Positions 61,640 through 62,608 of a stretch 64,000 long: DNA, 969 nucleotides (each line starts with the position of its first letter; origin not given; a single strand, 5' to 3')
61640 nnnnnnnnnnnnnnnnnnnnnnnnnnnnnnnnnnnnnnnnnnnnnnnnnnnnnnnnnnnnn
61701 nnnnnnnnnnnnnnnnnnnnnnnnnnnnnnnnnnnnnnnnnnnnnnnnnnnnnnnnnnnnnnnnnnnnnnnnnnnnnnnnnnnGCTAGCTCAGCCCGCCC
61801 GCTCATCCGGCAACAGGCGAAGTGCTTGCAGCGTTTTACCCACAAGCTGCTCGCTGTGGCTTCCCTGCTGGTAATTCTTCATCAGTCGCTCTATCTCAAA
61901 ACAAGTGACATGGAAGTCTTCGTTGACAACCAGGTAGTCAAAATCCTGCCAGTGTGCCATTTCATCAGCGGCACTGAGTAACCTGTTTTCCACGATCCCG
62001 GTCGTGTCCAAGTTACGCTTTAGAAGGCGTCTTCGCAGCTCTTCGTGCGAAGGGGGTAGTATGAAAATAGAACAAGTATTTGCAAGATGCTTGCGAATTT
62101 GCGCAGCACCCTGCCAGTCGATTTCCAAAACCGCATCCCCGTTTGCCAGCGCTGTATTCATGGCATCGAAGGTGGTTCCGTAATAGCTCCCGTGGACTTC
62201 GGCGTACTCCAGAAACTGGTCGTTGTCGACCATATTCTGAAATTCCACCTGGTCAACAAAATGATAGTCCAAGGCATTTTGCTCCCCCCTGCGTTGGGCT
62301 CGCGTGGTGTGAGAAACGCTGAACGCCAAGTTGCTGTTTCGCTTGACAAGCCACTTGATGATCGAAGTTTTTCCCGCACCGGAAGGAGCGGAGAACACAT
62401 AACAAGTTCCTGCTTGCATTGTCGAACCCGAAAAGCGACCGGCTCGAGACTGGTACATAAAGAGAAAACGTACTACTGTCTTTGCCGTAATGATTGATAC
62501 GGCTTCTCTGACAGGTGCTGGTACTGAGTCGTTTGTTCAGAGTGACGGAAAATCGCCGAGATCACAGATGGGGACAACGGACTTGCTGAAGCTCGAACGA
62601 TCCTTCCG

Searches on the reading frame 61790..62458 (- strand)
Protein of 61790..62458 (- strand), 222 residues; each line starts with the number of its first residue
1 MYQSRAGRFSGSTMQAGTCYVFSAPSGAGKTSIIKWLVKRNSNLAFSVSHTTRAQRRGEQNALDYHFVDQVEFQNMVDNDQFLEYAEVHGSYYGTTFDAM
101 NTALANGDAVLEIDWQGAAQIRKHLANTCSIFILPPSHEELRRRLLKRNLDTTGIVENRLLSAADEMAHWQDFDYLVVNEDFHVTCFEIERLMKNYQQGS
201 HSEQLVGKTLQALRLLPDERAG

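Call 13: search_protein_families(library=pfam, proteins=[window:61790-62458:-], max_evalue=0.01)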
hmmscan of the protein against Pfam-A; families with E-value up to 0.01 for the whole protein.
window:61790-62458:- (222 aa): 2 families
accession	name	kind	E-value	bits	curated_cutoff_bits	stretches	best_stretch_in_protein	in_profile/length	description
PF00625.27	Guanylate_kin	-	7.9e-43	146.7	25.2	1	18-195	3-181/182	Guanylate kinase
PF13401.12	AAA_22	-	0.0079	16.9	27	0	17-64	5-33/130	AAA domain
